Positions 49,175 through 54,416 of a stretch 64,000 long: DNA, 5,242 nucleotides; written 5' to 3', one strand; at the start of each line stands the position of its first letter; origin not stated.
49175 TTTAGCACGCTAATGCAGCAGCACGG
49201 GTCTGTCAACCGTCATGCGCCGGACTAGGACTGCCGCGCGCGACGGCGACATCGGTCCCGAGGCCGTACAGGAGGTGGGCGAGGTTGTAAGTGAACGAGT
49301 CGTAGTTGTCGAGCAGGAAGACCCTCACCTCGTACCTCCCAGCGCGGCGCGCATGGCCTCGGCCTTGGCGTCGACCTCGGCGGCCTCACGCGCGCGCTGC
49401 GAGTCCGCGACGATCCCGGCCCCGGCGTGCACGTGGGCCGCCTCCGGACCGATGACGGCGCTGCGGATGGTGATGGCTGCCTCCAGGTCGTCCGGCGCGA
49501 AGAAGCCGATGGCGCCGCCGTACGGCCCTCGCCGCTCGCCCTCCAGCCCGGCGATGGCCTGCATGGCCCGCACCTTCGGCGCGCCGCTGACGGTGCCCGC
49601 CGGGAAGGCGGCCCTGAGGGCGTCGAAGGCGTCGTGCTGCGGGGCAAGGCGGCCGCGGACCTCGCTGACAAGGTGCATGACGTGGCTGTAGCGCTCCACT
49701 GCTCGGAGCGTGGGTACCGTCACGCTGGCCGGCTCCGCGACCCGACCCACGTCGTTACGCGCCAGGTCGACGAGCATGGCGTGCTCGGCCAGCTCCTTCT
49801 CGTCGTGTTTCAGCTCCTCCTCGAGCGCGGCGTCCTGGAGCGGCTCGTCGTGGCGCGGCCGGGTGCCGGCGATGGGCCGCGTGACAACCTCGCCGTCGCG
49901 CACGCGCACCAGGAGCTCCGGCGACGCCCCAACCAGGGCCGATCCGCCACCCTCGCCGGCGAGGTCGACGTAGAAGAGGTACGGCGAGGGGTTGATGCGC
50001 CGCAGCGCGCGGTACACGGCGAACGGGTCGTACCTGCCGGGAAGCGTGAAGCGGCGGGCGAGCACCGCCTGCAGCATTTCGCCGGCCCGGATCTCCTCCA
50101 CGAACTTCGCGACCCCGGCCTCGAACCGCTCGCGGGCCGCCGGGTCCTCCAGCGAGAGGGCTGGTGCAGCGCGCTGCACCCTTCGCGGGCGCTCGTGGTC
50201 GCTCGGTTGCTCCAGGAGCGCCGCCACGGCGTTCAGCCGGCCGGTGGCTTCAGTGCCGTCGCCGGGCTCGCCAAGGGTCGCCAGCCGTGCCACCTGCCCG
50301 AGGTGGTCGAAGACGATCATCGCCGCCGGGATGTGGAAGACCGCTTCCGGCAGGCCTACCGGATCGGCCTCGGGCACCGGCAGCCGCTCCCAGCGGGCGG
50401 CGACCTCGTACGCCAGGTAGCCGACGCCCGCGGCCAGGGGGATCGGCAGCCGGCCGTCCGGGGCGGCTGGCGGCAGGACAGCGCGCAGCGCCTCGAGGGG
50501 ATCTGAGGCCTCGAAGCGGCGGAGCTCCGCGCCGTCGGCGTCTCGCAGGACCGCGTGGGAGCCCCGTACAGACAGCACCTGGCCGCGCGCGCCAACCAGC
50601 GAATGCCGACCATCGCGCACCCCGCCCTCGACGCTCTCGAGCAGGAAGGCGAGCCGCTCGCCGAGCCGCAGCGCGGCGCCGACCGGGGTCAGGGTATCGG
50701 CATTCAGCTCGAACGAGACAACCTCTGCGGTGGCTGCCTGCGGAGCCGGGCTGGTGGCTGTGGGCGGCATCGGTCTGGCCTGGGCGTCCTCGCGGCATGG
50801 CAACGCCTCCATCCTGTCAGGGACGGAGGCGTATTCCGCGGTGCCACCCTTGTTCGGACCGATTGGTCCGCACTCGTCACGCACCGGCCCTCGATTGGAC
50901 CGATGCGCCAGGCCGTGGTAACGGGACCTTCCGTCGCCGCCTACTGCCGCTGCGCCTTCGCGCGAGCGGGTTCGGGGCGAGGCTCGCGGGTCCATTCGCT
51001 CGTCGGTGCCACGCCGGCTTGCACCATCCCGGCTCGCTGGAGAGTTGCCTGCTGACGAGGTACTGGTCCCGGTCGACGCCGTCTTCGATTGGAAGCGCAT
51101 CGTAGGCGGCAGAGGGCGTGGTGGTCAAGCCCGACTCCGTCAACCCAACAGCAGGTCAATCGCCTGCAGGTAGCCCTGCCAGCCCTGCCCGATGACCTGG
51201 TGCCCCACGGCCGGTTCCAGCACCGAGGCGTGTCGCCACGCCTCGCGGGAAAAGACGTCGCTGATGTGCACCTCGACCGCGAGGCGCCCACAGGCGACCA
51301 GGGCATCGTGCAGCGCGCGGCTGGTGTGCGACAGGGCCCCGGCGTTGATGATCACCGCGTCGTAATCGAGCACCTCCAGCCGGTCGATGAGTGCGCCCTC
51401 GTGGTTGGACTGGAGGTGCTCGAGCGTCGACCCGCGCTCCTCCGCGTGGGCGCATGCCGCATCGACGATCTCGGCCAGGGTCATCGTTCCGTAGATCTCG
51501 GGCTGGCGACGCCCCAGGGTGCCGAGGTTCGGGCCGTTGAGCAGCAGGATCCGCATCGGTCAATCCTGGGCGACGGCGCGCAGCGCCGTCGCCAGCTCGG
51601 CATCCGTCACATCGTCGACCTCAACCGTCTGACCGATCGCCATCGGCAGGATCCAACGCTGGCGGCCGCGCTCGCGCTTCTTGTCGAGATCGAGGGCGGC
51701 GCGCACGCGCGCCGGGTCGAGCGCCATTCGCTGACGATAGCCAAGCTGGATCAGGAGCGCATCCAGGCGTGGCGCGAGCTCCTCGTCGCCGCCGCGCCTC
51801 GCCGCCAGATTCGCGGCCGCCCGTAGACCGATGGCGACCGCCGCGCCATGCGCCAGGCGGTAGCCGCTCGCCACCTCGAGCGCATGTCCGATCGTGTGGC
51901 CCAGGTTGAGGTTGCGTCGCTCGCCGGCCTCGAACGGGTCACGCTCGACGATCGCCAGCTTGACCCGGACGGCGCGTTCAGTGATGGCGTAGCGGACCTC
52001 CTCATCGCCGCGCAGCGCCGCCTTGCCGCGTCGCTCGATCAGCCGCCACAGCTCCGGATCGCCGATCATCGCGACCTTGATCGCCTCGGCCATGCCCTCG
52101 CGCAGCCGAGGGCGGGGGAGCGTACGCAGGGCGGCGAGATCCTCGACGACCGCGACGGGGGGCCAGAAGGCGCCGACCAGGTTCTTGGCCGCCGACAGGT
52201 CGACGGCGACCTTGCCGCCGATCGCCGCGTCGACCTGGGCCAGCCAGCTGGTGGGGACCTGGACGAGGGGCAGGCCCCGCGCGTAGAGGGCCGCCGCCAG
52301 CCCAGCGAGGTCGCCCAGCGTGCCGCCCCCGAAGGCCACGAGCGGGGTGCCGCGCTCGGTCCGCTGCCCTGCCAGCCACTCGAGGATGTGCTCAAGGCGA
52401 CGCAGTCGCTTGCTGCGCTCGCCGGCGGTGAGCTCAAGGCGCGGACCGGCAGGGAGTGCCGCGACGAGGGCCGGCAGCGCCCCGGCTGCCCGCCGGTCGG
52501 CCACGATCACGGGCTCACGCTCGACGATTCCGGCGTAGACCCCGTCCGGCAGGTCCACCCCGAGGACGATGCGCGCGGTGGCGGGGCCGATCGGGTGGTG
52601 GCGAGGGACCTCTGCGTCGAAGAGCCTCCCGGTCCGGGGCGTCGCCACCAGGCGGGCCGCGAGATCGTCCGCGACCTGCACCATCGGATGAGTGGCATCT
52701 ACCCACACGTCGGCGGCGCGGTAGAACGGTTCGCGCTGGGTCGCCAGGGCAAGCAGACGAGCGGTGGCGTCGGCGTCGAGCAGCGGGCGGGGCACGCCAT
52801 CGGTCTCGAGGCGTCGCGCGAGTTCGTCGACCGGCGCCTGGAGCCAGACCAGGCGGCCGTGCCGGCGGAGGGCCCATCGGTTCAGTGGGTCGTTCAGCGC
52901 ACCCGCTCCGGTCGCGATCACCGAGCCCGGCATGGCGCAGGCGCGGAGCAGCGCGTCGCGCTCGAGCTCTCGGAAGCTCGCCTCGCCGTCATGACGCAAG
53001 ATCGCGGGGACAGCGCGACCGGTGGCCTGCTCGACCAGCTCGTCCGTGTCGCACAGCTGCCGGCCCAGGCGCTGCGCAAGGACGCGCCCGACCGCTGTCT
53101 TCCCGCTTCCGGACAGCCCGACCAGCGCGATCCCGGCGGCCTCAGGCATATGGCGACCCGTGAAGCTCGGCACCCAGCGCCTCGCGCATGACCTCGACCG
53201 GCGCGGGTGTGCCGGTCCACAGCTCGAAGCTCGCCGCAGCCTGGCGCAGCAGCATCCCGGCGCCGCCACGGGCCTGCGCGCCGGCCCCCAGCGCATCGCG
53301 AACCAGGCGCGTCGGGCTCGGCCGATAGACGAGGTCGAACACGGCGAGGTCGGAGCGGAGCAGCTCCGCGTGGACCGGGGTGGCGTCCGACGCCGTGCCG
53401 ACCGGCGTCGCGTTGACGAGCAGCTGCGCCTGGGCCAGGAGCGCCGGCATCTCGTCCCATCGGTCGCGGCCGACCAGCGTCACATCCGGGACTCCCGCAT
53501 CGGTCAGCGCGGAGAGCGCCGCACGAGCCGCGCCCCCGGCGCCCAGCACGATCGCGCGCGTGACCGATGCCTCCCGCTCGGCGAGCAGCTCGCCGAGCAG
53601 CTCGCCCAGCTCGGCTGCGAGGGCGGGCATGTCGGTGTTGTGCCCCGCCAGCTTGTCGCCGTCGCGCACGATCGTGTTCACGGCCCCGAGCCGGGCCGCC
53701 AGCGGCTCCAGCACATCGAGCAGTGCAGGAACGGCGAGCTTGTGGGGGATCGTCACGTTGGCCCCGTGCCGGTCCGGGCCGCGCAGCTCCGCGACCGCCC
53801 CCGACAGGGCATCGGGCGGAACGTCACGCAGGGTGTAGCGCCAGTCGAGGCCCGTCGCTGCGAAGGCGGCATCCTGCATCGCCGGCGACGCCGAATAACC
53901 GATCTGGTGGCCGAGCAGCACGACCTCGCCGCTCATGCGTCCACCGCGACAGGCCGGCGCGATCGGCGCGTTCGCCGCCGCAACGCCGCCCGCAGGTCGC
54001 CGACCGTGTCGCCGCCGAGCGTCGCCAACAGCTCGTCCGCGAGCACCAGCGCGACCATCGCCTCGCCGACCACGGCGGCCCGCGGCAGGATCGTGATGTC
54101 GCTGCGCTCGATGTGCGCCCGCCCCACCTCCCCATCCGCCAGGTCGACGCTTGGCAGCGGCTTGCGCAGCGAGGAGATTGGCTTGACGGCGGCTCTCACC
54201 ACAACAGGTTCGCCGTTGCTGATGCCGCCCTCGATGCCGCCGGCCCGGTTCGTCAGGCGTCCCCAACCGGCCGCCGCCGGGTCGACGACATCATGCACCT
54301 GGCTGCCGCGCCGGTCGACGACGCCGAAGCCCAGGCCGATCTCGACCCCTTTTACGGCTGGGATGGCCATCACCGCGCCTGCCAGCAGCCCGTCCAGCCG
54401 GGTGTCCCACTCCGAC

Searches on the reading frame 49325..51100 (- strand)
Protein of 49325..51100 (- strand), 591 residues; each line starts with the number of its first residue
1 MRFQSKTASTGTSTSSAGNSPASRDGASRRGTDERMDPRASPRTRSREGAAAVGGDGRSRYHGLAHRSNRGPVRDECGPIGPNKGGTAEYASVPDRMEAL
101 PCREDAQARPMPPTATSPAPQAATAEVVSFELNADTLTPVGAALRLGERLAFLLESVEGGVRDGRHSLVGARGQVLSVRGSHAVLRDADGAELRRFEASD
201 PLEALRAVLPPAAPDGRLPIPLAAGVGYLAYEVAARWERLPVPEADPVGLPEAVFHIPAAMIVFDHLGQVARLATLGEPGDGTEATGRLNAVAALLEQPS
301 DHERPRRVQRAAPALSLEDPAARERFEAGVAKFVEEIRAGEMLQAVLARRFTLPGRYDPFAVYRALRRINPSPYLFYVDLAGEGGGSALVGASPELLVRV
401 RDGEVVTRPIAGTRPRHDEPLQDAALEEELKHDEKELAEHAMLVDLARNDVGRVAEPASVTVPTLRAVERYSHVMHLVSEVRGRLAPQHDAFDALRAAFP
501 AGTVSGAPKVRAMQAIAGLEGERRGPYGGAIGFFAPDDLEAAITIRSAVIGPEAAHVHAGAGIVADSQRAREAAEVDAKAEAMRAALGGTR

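Call 29: search_protein_families(library=pfam, proteins=[window:49325-51100:-])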
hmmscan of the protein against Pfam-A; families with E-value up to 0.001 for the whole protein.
window:49325-51100:- (591 aa): 2 families
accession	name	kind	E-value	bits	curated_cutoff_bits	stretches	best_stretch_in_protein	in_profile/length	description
PF00425.24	Chorismate_bind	-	7.8e-87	291.5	27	1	323-579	2-257/257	chorismate binding enzyme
PF04715.19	Anth_synt_I_N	-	1.6e-19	71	23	1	135-269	1-136/140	Anthranilate synthase component I, N terminal region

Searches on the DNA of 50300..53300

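Call 30: search_rna_families(source=window, start=50300, end=53300, threshold=evalue, max_evalue=1, show_alignments=1)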
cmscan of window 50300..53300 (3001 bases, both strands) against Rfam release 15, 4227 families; matches with E-value up to 1: 2.
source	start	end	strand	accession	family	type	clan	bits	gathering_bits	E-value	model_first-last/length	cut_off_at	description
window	50816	51085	-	RF00230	T-box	Cis-reg; leader;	-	78.3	93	1.4e-16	1-219/219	no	T-box leader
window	51906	51981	-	RF03135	L4-Archaeoglobi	Cis-reg; leader;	-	21.6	34.5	0.74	1-85/85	no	L4-Archaeoglobi ribosomal protein leades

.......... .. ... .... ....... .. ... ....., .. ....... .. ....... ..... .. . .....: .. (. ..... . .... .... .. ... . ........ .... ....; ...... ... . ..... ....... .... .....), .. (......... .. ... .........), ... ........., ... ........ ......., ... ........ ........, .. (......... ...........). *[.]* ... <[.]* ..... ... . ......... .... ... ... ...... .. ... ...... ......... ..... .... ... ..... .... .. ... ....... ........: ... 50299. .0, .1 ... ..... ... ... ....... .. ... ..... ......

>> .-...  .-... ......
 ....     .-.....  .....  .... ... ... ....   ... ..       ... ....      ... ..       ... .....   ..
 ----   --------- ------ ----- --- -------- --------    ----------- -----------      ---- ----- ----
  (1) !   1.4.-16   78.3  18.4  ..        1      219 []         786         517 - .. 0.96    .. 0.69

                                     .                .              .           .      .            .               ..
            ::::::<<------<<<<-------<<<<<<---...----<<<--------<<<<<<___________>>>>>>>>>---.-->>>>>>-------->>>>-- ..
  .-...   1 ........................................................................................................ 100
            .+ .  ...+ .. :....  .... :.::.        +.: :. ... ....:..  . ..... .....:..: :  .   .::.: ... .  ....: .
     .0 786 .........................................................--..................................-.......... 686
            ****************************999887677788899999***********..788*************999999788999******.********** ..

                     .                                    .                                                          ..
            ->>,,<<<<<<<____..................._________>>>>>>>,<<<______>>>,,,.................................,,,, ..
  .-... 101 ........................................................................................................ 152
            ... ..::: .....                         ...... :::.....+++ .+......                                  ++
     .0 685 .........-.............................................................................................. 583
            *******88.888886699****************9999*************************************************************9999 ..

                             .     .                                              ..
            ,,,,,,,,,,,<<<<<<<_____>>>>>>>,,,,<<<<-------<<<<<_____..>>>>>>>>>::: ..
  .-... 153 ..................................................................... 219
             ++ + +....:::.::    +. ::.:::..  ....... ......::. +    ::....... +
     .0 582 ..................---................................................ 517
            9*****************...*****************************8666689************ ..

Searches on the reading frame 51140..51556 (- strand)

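Call 65: search_protein_families(library=pfam, proteins=[window:51140-51556:-])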
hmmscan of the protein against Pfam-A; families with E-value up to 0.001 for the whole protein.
window:51140-51556:- (138 aa): 1 family
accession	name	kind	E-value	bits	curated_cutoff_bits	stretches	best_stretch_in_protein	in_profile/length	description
PF01220.24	DHquinase_II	-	5.5e-46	156.2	23.3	1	2-136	1-137/138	Dehydroquinase class II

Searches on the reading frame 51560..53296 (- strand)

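Call 65: search_protein_families(library=pfam, proteins=[window:51560-53296:-])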
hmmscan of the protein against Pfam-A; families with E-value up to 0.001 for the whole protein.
window:51560-53296:- (578 aa): 6 families
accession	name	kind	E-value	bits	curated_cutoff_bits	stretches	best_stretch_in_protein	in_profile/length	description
PF01202.28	SKI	-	1.2e-38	133.2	22.1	1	63-210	2-152/159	Shikimate kinase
PF01761.26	DHQ_synthase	-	3.4e-37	127.1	24.2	1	288-398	3-113/115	3-dehydroquinate synthase N-terminal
PF24621.2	DHQS_C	-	1.3e-34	119.6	27.6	1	401-540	1-143/144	3-dehydroquinate synthase C-terminal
PF13238.12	AAA_18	-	1.3e-06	29.4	29.4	1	56-169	1-114/128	AAA domain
PF13671.12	AAA_33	-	1.4e-06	29.1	27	1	56-164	2-116/143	AAA domain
PF00465.25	Fe-ADH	-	0.00021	21.4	31.3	1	260-349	23-129/168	Iron-containing alcohol dehydrogenase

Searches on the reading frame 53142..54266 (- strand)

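Call 29: search_protein_families(library=pfam, proteins=[window:53142-54266:-])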
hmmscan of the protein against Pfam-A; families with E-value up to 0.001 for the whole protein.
window:53142-54266:- (374 aa): 2 families
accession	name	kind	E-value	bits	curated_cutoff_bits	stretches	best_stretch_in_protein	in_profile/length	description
PF08501.16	Shikimate_dh_N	-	6e-24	84.5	27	1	117-199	1-83/83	Shikimate dehydrogenase substrate binding domain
PF18317.6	SDH_C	-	8e-15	54.7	25.8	1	335-364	1-30/31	Shikimate 5'-dehydrogenase C-terminal domain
